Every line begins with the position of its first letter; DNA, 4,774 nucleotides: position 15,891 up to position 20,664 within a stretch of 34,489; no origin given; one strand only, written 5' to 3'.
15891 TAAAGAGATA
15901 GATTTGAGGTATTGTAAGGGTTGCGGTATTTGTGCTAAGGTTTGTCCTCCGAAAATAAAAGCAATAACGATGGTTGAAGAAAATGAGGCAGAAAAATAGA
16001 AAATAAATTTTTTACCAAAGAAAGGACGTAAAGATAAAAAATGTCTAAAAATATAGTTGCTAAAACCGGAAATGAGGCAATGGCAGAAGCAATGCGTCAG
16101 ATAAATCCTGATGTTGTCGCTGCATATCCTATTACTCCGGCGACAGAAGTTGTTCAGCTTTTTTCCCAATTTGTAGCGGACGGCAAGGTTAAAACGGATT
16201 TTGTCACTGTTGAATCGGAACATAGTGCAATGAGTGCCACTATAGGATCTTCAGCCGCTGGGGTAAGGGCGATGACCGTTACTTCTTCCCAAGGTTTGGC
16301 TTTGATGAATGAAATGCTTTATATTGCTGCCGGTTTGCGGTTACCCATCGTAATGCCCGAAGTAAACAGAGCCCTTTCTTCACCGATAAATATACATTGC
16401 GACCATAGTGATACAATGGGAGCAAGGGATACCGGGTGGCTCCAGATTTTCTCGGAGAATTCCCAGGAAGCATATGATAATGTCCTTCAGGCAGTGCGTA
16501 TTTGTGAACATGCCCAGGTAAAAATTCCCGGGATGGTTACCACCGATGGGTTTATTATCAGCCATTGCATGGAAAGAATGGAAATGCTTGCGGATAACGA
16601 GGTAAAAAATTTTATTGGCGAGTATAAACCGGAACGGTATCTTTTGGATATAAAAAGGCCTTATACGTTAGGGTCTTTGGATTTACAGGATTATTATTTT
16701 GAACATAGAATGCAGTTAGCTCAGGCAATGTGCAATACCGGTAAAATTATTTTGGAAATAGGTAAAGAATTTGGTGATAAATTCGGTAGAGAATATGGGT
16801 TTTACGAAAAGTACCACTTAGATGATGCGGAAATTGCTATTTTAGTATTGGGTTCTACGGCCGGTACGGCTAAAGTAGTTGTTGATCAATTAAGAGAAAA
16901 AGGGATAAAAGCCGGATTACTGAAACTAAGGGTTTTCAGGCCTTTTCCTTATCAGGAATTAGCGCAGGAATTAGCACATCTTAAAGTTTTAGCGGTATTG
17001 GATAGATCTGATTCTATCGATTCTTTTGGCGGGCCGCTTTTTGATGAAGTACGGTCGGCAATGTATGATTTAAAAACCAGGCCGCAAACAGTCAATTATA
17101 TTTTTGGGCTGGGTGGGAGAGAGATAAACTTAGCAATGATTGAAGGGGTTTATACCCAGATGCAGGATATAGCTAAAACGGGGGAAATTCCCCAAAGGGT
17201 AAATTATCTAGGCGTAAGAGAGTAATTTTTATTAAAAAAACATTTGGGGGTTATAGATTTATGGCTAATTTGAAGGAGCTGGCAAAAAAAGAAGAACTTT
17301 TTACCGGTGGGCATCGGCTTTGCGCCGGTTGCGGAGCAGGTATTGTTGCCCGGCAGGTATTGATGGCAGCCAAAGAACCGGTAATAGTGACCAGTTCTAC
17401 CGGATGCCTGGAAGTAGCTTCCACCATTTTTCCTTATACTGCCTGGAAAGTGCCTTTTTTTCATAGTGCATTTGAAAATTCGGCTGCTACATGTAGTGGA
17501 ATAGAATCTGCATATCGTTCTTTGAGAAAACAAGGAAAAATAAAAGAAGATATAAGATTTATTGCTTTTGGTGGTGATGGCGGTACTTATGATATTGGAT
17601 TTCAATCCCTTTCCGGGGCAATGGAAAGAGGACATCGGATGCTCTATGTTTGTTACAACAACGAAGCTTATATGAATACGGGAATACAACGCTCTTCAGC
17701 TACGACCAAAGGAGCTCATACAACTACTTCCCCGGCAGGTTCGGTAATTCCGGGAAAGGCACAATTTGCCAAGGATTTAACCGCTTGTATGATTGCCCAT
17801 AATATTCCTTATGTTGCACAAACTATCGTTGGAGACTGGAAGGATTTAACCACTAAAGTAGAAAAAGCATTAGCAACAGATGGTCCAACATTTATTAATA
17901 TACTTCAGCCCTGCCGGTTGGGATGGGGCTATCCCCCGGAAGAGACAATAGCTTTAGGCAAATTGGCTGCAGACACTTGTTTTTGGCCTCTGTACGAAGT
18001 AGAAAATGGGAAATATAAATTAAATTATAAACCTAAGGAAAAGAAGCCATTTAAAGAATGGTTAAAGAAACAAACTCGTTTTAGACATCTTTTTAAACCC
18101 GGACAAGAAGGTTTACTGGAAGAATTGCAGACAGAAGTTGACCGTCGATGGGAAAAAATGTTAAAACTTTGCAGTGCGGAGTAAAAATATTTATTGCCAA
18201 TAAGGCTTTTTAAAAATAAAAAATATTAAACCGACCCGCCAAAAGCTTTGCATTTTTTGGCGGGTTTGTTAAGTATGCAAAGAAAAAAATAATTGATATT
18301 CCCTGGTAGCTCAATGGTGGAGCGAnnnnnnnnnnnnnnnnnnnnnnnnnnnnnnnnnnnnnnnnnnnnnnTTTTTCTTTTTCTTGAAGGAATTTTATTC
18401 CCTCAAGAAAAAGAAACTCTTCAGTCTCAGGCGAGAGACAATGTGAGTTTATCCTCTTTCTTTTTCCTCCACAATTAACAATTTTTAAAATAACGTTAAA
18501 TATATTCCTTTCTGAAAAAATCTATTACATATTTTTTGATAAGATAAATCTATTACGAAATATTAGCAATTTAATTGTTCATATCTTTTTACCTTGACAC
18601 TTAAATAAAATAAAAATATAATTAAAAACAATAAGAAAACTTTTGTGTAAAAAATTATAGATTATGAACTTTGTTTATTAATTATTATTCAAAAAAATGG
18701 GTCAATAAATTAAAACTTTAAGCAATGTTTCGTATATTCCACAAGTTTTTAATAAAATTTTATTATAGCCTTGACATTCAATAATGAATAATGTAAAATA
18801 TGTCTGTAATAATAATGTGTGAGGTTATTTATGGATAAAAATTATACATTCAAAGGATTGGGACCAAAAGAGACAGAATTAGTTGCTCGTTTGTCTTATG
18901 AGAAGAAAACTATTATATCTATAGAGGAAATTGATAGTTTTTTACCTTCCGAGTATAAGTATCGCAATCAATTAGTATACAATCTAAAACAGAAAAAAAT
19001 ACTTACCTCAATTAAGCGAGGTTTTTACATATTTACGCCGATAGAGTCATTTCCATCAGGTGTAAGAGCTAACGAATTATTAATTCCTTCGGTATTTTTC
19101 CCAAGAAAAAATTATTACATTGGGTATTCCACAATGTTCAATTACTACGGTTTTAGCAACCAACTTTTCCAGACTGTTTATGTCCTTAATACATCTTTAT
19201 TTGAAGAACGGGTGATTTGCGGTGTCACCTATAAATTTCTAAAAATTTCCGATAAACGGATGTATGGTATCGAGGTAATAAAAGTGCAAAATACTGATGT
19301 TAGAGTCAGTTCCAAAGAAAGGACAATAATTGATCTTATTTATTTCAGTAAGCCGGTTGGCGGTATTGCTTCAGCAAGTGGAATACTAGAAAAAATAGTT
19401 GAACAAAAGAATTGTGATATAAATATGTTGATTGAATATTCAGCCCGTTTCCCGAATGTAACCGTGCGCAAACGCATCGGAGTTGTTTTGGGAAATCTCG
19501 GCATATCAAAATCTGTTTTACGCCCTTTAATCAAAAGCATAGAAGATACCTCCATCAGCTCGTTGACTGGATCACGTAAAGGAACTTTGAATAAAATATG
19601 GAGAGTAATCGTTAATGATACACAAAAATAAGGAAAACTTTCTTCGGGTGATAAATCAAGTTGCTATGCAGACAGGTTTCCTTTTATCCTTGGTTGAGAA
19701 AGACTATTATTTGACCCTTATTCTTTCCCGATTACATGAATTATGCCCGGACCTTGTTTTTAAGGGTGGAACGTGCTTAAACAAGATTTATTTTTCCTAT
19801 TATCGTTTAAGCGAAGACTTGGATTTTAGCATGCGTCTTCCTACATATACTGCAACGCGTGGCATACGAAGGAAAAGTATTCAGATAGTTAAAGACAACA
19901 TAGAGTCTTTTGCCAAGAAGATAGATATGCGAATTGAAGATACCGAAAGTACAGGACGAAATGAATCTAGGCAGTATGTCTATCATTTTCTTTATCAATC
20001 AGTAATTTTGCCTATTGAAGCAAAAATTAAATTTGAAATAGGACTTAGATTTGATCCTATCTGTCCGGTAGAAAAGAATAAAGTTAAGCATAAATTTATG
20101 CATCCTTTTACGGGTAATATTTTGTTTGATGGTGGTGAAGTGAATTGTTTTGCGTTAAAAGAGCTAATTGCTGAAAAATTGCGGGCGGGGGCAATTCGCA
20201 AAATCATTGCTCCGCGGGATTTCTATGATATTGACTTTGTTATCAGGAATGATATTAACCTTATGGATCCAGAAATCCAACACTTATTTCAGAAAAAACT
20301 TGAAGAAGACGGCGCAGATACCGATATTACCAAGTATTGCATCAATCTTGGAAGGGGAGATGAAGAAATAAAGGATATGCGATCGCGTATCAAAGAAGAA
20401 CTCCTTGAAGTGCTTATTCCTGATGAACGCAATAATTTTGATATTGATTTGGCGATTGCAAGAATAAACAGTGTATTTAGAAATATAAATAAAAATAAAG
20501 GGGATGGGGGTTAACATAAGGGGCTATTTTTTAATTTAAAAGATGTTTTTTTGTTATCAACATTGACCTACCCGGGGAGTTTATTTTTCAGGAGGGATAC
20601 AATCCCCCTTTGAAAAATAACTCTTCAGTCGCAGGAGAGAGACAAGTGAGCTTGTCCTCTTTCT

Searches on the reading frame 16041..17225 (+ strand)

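Call 8: search_protein_families(library=pfam, proteins=[window:16041-17225:+])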
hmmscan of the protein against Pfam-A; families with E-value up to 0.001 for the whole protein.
window:16041-17225:+ (394 aa): 2 families
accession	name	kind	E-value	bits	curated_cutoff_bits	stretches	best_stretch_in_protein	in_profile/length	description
PF01855.24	POR_N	-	1.9e-73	247.5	27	1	16-240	1-229/231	Pyruvate flavodoxin/ferredoxin oxidoreductase, thiamine diP-bdg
PF17147.9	PFOR_II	-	4.6e-30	104.4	27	1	263-364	1-99/102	Pyruvate:ferredoxin oxidoreductase core domain II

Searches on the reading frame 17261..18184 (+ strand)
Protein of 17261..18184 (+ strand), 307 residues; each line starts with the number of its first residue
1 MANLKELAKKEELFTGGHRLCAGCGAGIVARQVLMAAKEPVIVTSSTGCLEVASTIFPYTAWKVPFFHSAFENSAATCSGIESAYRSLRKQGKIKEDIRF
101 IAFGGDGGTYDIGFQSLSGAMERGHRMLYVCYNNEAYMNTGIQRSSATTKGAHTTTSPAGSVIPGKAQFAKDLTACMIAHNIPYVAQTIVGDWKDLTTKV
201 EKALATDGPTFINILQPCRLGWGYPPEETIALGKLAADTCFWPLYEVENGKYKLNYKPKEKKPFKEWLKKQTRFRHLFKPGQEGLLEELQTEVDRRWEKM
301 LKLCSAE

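Call 8: search_protein_families(library=pfam, proteins=[window:17261-18184:+])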
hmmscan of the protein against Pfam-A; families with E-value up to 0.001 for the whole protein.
window:17261-18184:+ (307 aa): 1 family
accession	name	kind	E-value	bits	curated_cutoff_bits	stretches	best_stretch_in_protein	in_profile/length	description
PF02775.26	TPP_enzyme_C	-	9.9e-19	68.1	21.9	1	47-214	2-151/151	Thiamine pyrophosphate enzyme, C-terminal TPP binding domain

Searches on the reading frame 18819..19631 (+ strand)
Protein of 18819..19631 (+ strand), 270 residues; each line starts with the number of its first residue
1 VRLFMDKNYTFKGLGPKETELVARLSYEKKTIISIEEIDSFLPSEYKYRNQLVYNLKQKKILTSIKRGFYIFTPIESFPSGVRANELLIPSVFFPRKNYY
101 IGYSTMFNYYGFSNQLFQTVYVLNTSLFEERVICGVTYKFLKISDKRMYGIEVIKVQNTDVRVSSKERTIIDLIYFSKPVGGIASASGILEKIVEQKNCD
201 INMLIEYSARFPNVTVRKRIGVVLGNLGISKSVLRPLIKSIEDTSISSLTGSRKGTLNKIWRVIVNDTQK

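Call 8: search_protein_families(library=pfam, proteins=[window:18819-19631:+])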
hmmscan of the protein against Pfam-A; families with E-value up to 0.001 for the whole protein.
window:18819-19631:+ (270 aa): 1 family
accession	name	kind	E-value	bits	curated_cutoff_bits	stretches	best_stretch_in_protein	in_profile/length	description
PF09407.15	AbiEi_1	-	2.4e-07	31.5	22.2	1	89-225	8-141/142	AbiEi antitoxin C-terminal domain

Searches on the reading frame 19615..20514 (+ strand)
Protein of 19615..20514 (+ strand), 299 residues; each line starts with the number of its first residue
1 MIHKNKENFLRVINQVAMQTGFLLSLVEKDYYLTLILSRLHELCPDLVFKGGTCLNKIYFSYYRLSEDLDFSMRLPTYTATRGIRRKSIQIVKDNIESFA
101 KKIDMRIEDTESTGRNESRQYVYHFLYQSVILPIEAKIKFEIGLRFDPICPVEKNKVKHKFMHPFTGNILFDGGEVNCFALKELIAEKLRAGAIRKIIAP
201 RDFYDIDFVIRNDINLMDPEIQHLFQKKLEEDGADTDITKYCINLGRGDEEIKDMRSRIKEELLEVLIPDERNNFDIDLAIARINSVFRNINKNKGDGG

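Call 8: search_protein_families(library=pfam, proteins=[window:19615-20514:+])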
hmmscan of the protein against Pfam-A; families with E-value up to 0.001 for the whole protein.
window:19615-20514:+ (299 aa): 1 family
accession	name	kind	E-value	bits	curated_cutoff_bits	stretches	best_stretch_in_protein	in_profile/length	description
PF08843.17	AbiEii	-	9.8e-28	98.1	22.5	1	36-265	2-222/238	Nucleotidyl transferase AbiEii toxin, Type IV TA system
